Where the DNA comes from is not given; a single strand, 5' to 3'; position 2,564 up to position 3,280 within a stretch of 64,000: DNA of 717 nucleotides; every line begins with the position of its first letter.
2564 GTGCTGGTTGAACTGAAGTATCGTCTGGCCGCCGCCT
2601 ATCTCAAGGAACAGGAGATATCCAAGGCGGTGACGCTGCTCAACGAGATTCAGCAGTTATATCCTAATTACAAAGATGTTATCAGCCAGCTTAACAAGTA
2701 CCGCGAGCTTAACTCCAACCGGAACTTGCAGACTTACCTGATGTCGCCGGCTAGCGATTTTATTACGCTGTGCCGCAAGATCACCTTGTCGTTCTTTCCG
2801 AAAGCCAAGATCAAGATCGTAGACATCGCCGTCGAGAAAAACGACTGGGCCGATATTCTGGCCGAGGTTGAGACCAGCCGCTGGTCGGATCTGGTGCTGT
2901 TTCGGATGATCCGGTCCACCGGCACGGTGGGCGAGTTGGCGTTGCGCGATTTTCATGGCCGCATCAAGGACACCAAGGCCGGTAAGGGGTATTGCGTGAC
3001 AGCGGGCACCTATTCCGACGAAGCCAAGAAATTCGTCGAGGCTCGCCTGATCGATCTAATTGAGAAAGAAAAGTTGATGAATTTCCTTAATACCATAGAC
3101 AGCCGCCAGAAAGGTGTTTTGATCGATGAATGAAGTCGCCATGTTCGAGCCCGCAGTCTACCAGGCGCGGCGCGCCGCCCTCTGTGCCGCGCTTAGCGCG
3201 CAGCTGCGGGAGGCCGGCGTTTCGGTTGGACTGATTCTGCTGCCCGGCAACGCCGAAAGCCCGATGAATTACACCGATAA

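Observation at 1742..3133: Membrane-anchored TPR protein fused to a C-terminal Mrr-like restriction-endonuclease domain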

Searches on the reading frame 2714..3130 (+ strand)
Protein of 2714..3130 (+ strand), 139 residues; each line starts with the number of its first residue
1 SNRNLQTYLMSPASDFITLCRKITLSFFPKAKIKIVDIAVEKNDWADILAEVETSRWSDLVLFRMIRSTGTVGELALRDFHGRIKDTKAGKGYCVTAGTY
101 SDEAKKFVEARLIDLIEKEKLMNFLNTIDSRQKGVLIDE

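Call 7: search_solved_structures(query=window:2741-3130:+, max_evalue=10, show_alignments=3)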
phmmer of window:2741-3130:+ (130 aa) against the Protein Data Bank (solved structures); distinct sequences matched with E-value up to 10: 0.

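Call 11: find_homologous_proteins(query=window:2717-3130:+, max_evalue=0.001)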
Query seq(138 aa) (138 aa): 68 proteins with E <= 0.001 among 80 candidates.
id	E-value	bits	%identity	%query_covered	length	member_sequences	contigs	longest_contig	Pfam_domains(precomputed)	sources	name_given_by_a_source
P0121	4.7e-70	251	80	100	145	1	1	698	PF04471.19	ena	-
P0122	6.8e-63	228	74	99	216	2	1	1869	PF04471.19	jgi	jgi:hypothetical protein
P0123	4.4e-61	222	70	100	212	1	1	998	PF04471.19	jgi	-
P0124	2.8e-59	216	71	98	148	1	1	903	PF22722.3,PF04471.19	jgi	jgi:hypothetical protein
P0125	6.1e-58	212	72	92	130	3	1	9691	PF22722.3,PF04471.19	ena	-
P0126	6.5e-55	202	74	87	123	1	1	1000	PF22722.3,PF04471.19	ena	-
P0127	2.8e-52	194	63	94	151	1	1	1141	PF04471.19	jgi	jgi:HJR/Mrr/RecB family endonuclease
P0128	3.4e-52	194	61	93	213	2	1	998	PF04471.19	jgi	jgi:hypothetical protein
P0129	5.2e-52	193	63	93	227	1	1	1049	PF04471.19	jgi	jgi:hypothetical protein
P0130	7.6e-52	192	63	97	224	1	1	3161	PF04471.19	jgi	jgi:tetratricopeptide (TPR) repeat protein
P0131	7.8e-52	192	63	93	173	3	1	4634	PF04471.19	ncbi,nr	ncbi:MAG: restriction endonuclease, partial [Treponema sp.]|nr:restriction endonuclease [Treponema s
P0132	3.5e-51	190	63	99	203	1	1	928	PF22722.3,PF04471.19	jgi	jgi:hypothetical protein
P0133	3.9e-51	190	60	93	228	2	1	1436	PF04471.19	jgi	jgi:hypothetical protein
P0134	4.1e-51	190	60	94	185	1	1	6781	PF04471.19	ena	-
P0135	4.5e-51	190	60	94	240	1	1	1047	PF04471.19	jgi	jgi:restriction endonuclease Mrr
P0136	4.6e-51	190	61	94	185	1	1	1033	PF04471.19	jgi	jgi:hypothetical protein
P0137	2.2e-50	188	60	100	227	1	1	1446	PF04471.19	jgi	jgi:hypothetical protein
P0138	3.6e-50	187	58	97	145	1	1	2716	PF04471.19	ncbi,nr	ncbi:MAG: restriction endonuclease, partial [Treponema sp.]|nr:restriction endonuclease [Treponema s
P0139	4.9e-50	187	64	91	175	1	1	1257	PF04471.19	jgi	-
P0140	4.9e-50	187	65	88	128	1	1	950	PF04471.19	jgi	jgi:hypothetical protein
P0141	5.3e-50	186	59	94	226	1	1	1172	PF04471.19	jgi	jgi:hypothetical protein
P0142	2.8e-49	184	58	94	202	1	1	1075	PF04471.19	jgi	jgi:restriction endonuclease Mrr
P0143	4.2e-49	184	60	94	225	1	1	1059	PF04471.19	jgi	-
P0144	4.2e-49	184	59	94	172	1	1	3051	PF04471.19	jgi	-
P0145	5.9e-49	183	58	94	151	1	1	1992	PF04471.19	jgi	jgi:HJR/Mrr/RecB family endonuclease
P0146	9.0e-49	182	57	93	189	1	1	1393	PF04471.19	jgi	jgi:restriction endonuclease Mrr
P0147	9.6e-49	182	62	91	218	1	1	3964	PF04471.19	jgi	jgi:hypothetical protein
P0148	2.1e-48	181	56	93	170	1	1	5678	PF04471.19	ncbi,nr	ncbi:MAG: restriction endonuclease, partial [Treponema sp.]|nr:restriction endonuclease [Treponema s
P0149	2.3e-48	181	56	97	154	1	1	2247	PF04471.19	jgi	jgi:hypothetical protein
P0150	5.7e-48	180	54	97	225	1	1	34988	PF04471.19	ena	-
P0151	8.1e-48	179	55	94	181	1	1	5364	PF04471.19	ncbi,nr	ncbi:MAG: restriction endonuclease, partial [Treponema sp.]|nr:restriction endonuclease [Treponema s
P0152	3.7e-47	177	70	81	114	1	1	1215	PF04471.19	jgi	jgi:hypothetical protein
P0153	6.2e-47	177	63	91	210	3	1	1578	PF04471.19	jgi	-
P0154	6.4e-47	176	63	91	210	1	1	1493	PF04471.19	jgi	-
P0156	6.8e-46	173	61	92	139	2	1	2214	PF04471.19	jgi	jgi:hypothetical protein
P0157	8.0e-46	173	59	92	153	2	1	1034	PF04471.19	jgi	jgi:hypothetical protein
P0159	4.5e-45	170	56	91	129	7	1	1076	PF04471.19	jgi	jgi:restriction endonuclease Mrr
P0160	6.4e-45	170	58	88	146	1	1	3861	PF04471.19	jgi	-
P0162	1.6e-44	169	57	83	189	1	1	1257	PF22722.3,PF04471.19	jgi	-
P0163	3.0e-43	165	57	92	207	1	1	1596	PF04471.19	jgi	jgi:hypothetical protein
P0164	4.6e-43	164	56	93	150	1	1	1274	PF04471.19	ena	-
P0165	5.3e-42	161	60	88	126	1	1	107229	PF04471.19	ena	-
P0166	7.1e-42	160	57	93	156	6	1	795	PF04471.19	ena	-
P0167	1.3e-41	159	56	93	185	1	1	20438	PF04471.19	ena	-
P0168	4.8e-41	157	58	86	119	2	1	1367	PF04471.19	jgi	jgi:hypothetical protein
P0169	1.1e-40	156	58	86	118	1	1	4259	PF04471.19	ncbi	ncbi:MAG: restriction endonuclease, partial [Spirochaeta sp.]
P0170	1.4e-40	156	59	88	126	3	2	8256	PF04471.19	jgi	jgi:hypothetical protein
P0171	1.2e-39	153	57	92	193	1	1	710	PF04471.19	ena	-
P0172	4.7e-39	151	57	92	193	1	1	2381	PF04471.19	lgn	-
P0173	4.2e-38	148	59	80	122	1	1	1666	PF04471.19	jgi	jgi:restriction endonuclease Mrr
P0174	6.3e-37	144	54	80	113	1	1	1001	PF22722.3,PF04471.19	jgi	jgi:restriction endonuclease Mrr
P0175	4.1e-34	135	81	57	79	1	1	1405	PF04471.19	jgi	-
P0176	7.2e-34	134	58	74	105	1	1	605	PF04471.19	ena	-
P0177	1.7e-33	133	57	78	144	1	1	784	PF04471.19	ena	-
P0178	2.8e-32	129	83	54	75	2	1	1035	PF04471.19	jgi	-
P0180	2.1e-29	120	54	78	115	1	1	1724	PF04471.19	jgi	jgi:hypothetical protein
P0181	2.5e-29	120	57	69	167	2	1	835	PF04471.19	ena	-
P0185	1.9e-25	107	64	57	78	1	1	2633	PF04471.19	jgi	jgi:hypothetical protein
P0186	3.3e-24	103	72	50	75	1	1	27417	PF04471.19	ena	-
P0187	3.5e-18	84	70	41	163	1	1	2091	PF04471.19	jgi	jgi:hypothetical protein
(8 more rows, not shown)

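Call 15: search_solved_structures(query=A1, max_evalue=10, show_alignments=4)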
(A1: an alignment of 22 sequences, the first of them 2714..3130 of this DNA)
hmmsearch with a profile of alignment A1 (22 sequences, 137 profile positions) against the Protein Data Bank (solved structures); distinct sequences matched with E-value up to 10: 0.

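Call 21: predict_structure(alignment_id=A1)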
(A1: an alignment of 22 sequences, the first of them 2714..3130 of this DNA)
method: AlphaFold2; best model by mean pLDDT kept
length: 139 residues; sequences in the alignment: 22
mean_pLDDT: 88.3   pTM: 0.82
mean pLDDT of the five models: 88.3, 86.9, 80.6, 58.7, 57.8
residues with pLDDT >= 90: 90; 70-90: 34; 50-70: 9; < 50: 6
segments of 3 or more residues with pLDDT < 50: 136-139
pLDDT, mean of each block of 10 residues (from residue 1): 65 89 92 96 93 96 93 96 97 95 95 93 81 51
secondary structure, 60 per line:
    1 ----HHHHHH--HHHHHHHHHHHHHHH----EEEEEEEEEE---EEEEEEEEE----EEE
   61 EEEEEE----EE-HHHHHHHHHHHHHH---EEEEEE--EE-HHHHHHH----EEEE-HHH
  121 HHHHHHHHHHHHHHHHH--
elements in order: H5-10 H13-27 E32-41 E45-53 E58-66 H74-87 E91-96 H102-108 E113-116 H118-137

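Call 23: search_protein_representatives(alignment_id=A1)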
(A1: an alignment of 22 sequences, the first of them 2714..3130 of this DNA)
Query: 22 sequences, 137 profile positions. Proteins with E-value up to 0.001 (for the whole library): 616; up to 1e-10: 143; up to 1e-30: 67. The best 150 are listed.
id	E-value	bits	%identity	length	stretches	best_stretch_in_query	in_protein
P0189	2.7e-64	231.5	-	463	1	1-133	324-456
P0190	6.7e-60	217.2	-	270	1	2-134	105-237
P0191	7.5e-59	213.8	-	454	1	2-133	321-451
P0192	4.5e-56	204.8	-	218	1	1-130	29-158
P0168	4.6e-55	201.6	-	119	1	10-127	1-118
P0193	3.1e-53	195.7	-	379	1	1-129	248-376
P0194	7.8e-53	194.4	-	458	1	1-131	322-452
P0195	2.2e-52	192.9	-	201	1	4-131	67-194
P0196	1.7e-51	190.0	-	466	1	2-133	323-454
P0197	8.5e-51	187.8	-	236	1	1-130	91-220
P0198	9.7e-51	187.6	-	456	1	2-132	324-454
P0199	1.7e-50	186.8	-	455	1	1-130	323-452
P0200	3.6e-50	185.7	-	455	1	2-130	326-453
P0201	8.7e-49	181.2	-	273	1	31-134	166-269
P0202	2.0e-48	180.1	-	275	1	2-128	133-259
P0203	4.5e-48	178.9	-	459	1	2-132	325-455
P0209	1.7e-45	170.6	-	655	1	2-130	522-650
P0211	1.4e-44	167.6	-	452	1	2-128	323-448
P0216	1.9e-42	160.7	-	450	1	2-129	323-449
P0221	9.9e-41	155.2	-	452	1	2-130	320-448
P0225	2.7e-39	150.5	-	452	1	2-129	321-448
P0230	8.3e-39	148.9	-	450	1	1-128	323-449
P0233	4.5e-37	143.3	-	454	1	2-128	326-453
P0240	6.6e-36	139.5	-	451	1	1-128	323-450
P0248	1.2e-33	132.2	-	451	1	2-129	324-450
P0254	2.8e-29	118.1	-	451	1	3-128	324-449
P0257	4.2e-28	114.3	-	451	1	2-127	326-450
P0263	1.1e-25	106.4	-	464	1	2-133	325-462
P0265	4.1e-25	104.6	-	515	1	2-128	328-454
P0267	7.9e-24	100.4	-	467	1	2-132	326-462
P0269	5.2e-22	94.5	-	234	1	2-127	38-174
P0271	1.4e-21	93.2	-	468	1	2-131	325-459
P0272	2.6e-21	92.3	-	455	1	2-132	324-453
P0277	3.8e-20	88.5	-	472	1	4-132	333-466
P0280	1.6e-19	86.5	-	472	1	6-128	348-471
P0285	6.7e-18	81.2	-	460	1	2-130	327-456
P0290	1.5e-16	76.8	-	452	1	2-128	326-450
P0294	5.3e-16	75.1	-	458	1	3-128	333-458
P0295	1.1e-15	74.1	-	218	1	2-124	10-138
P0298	3.5e-15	72.4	-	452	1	2-129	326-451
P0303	1.7e-14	70.2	-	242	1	2-108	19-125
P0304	2.3e-14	69.7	-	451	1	2-128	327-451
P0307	9.4e-14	67.8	-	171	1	2-100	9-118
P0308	1.2e-13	67.4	-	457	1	5-131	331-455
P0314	2.0e-12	63.5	-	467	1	3-128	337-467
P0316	2.8e-12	63.0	-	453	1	4-128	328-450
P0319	4.2e-12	62.4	-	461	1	3-131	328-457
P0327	8.9e-11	58.1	-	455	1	3-130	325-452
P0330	2.4e-10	56.7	-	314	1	5-132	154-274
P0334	8.0e-10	55.1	-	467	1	2-128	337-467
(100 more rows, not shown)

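Call 26: list_cluster_members(proteins=[P0199, P0216, P0230, P0254, P0265, P0272, P0285, P0304, P0316, P0327])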
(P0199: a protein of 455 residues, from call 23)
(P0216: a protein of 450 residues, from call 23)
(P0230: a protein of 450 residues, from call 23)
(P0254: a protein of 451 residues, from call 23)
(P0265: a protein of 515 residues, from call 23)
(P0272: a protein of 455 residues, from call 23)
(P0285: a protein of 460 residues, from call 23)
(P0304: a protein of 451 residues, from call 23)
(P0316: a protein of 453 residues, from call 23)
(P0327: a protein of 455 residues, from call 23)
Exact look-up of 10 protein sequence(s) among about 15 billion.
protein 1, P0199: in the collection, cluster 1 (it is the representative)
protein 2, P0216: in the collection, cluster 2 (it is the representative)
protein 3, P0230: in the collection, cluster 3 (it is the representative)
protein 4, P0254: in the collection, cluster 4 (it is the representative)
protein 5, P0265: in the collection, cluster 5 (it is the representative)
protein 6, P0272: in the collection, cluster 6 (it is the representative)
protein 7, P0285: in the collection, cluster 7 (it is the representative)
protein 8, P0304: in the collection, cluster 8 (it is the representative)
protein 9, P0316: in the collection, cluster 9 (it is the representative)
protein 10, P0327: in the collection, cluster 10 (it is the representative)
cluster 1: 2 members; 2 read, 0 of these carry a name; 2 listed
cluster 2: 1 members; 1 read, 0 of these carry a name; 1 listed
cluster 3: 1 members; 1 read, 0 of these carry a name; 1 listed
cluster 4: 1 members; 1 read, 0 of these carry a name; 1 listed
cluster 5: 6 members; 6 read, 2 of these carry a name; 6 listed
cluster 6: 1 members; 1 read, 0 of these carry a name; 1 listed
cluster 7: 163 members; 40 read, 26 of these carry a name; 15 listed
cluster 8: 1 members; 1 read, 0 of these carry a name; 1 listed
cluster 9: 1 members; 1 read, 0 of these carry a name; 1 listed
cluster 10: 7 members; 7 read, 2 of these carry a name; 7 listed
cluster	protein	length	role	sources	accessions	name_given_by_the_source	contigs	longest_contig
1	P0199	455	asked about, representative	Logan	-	-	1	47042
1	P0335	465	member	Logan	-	-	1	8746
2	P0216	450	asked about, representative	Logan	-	-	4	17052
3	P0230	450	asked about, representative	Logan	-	-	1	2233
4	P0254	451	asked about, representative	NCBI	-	-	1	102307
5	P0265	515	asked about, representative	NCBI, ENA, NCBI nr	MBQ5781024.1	MAG: tetratricopeptide repeat protein [Spirochaetaceae bacterium] | tetratricopeptide repeat protein [Spirochaetaceae bacterium]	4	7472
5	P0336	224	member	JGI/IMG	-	hypothetical protein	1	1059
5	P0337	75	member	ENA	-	-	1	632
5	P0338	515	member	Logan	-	-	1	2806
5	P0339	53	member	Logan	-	-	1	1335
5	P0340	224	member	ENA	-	-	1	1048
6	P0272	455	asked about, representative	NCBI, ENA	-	-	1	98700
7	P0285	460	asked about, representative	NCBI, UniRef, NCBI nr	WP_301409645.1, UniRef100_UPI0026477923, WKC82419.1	tetratricopeptide repeat protein [Borreliella tanukii] | tetratricopeptide repeat protein n=1 Tax=Borreliella tanukii TaxID=56146 ... | hypothetical protein [Borreliella tanukii]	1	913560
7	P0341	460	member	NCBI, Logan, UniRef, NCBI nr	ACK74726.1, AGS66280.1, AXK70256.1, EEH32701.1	tetratricopeptide repeat protein [Borreliella burgdorferi] | Tetratricopeptide repeat domain protein n=4 Tax=Borreliella burgdorferi TaxID=139 ... | CDC27 family protein [Borreliella burgdorferi]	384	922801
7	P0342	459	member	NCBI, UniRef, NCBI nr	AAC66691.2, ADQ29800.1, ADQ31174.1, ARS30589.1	hypothetical protein B1U23_01305 [Borreliella burgdorferi] | Tetratricopeptide repeat domain protein n=2 Tax=Borreliella burgdorferi TaxID=139 ... | CDC27 family protein [Borreliella burgdorferi]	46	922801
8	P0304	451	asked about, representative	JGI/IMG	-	-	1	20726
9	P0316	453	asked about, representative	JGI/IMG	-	-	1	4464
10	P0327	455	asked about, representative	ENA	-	-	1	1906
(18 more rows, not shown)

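Call 32: find_encoding_contigs(protein=P0342, flank=8000, max_places=2)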
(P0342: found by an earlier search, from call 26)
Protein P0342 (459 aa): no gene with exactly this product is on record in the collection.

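Call 33: find_encoding_contigs(protein=P0341, flank=8000, max_places=2)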
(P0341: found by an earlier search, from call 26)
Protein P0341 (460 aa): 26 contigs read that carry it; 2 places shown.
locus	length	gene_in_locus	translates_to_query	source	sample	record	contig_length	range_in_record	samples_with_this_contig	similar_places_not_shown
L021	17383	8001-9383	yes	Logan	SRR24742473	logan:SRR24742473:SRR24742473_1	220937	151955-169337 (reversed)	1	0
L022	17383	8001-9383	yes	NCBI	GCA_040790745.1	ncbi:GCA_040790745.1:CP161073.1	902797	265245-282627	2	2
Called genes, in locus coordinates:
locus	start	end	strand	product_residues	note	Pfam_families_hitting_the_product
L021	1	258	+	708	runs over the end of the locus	PF01368:DHH, PF02272:DHHA1, PF17768:RecJ_OB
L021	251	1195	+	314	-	PF01551:Peptidase_M23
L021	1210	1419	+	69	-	PF01165:Ribosomal_S21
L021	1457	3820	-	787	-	PF17854:FtsK_alpha, PF01580:FtsK_SpoIIIE, PF09397:FtsK_gamma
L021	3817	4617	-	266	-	PF02673:BacA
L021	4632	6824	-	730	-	PF01464:SLT, PF27553:SLT_superhelical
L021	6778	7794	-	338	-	-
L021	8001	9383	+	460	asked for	PF07719:TPR_2 (faint), PF23914:TPR_CcmH_CycH (faint), PF26725:TPR_INTS8_3 (faint), PF00515:TPR_1 (faint), PF13174:TPR_6 (faint), PF12895:ANAPC3 (weak), PF14559:TPR_19 (faint)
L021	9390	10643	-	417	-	PF01476:LysM, PF23473:LysM3_LYK4_5 (weak), PF01551:Peptidase_M23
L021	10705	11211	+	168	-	PF10502:Peptidase_S26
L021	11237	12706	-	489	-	PF00012:HSP70, PF06723:MreB_Mbl, PF00012:HSP70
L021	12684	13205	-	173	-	PF19610:DUF6115 (weak)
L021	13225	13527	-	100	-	-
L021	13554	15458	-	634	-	PF14804:Jag_N, PF20250:FapA_N, PF03961:FapA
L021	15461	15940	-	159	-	-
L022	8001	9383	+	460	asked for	PF07719:TPR_2 (faint), PF23914:TPR_CcmH_CycH (faint), PF26725:TPR_INTS8_3 (faint), PF00515:TPR_1 (faint), PF13174:TPR_6 (faint), PF12895:ANAPC3 (weak), PF14559:TPR_19 (faint)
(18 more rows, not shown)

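Call 40: find_encoding_contigs(protein=P0254, flank=7000, max_places=1)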
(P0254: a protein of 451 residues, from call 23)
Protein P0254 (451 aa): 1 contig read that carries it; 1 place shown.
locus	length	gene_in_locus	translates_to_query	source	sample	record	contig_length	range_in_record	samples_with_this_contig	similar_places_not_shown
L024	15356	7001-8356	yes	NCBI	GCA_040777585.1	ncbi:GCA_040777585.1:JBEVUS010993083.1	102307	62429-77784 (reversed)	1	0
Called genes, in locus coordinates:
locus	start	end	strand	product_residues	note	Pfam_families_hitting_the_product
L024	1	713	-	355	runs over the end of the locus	PF03054:tRNA_Me_trans, PF20259:tRNA_Me_trans_M, PF20258:tRNA_Me_trans_C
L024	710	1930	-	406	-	PF00291:PALP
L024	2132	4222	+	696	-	PF00009:GTP_EFTU, PF03144:GTP_EFTU_D2, PF22042:EF-G_D2, PF14492:EFG_III, PF16658:RF3_C (weak), PF03764:EFG_IV, PF00679:EFG_C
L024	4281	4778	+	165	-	-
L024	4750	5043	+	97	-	-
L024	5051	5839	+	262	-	PF01553:Acyltransferase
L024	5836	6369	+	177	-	PF25084:LbH_EIF2B, PF25087:GMPPB_C (weak), PF00132:Hexapep, PF14602:Hexapep_2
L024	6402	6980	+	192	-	PF03330:DPBB_1, PF05036:SPOR (weak)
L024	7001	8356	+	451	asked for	PF28559:TPR_SusR (faint), PF13371:TPR_9 (faint), PF14561:TPR_20 (faint), PF23914:TPR_CcmH_CycH (faint), PF25064:ARM_TT21_5th (faint), PF00515:TPR_1 (faint), PF07719:TPR_2 (faint), PF12895:ANAPC3 (faint), +7 more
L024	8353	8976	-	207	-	PF02527:GidB, PF13847:Methyltransf_31 (weak)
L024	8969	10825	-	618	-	PF01134:GIDA, PF12831:FAD_oxidored (weak), PF21680:GIDA_C_1st, PF13932:SAM_GIDA_C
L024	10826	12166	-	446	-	PF10396:TrmE_N, PF12631:MnmE_helical, PF02421:FeoB_N, PF01926:MMR_HSR1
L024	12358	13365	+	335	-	PF00248:Aldo_ket_red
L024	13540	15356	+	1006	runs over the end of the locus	PF00128:Alpha-amylase (weak)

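Call 41: find_encoding_contigs(protein=P0272, flank=7000, max_places=1)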
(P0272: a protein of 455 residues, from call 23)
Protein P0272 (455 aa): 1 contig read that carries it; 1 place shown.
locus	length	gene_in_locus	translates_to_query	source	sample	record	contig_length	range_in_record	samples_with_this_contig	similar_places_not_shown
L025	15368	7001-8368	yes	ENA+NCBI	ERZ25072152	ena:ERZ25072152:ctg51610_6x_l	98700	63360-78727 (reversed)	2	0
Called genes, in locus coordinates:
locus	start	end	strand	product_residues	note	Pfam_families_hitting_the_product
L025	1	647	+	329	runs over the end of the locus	PF00850:Hist_deacetyl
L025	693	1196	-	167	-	-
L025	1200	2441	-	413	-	PF00753:Lactamase_B, PF19583:ODP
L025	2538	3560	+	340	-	PF01300:Sua5_yciO_yrdC, PF03481:Sua5_C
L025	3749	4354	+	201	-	PF13274:SocA_Panacea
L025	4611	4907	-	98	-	PF27208:TP_0214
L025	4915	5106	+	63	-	-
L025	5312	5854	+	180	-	PF20362:DUF6657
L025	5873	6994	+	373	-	PF01926:MMR_HSR1, PF02421:FeoB_N (weak), PF06071:YchF-GTPase_C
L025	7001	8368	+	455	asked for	PF14559:TPR_19 (faint), PF23914:TPR_CcmH_CycH (faint), PF07719:TPR_2 (faint), PF13181:TPR_8 (faint), PF13428:TPR_14 (faint), PF13429:TPR_15 (weak), PF12895:ANAPC3 (weak), PF04471:Mrr_cat (weak), +5 more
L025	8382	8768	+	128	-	-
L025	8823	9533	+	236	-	-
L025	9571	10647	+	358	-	PF01118:Semialdhyde_dh, PF22698:Semialdhyde_dhC_1, PF02774:Semialdhyde_dhC, PF22698:Semialdhyde_dhC_1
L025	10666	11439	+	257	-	PF00696:AA_kinase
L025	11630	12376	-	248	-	PF00378:ECH_1, PF16113:ECH_2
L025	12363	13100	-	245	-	PF00378:ECH_1, PF16113:ECH_2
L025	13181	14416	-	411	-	PF01154:HMG_CoA_synt_N, PF08540:HMG_CoA_synt_C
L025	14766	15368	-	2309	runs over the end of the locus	PF25832:Fn3_SaeA_2nd (faint), PF25833:Fn3_SaeA_3rd, PF00028:Cadherin (faint), PF07581:Glug (faint)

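Call 42: find_encoding_contigs(protein=P0199, flank=7000, max_places=1)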
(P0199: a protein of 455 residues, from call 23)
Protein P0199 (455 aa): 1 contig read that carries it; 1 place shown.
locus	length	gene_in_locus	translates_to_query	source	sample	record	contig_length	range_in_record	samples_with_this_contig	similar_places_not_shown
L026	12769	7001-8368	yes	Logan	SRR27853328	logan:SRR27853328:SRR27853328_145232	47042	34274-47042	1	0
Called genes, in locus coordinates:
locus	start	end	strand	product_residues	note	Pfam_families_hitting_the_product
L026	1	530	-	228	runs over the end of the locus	PF00849:PseudoU_synth_2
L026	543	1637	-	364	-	PF01966:HD, PF13487:HD_5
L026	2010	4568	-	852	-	PF17854:FtsK_alpha, PF01580:FtsK_SpoIIIE, PF09397:FtsK_gamma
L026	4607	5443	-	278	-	PF02673:BacA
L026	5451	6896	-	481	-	-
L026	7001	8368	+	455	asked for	PF21033:RMD1-3 (faint), PF23914:TPR_CcmH_CycH (faint), PF25063:ARM_TT21_C (faint), PF12895:ANAPC3 (weak), PF13414:TPR_11 (weak), PF13432:TPR_16, PF14559:TPR_19 (weak), PF04471:Mrr_cat (weak), +9 more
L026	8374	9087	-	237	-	PF02527:GidB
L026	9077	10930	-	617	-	PF01134:GIDA, PF12831:FAD_oxidored (weak), PF21680:GIDA_C_1st, PF13932:SAM_GIDA_C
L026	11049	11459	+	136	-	PF00072:Response_reg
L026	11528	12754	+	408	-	PF00691:OmpA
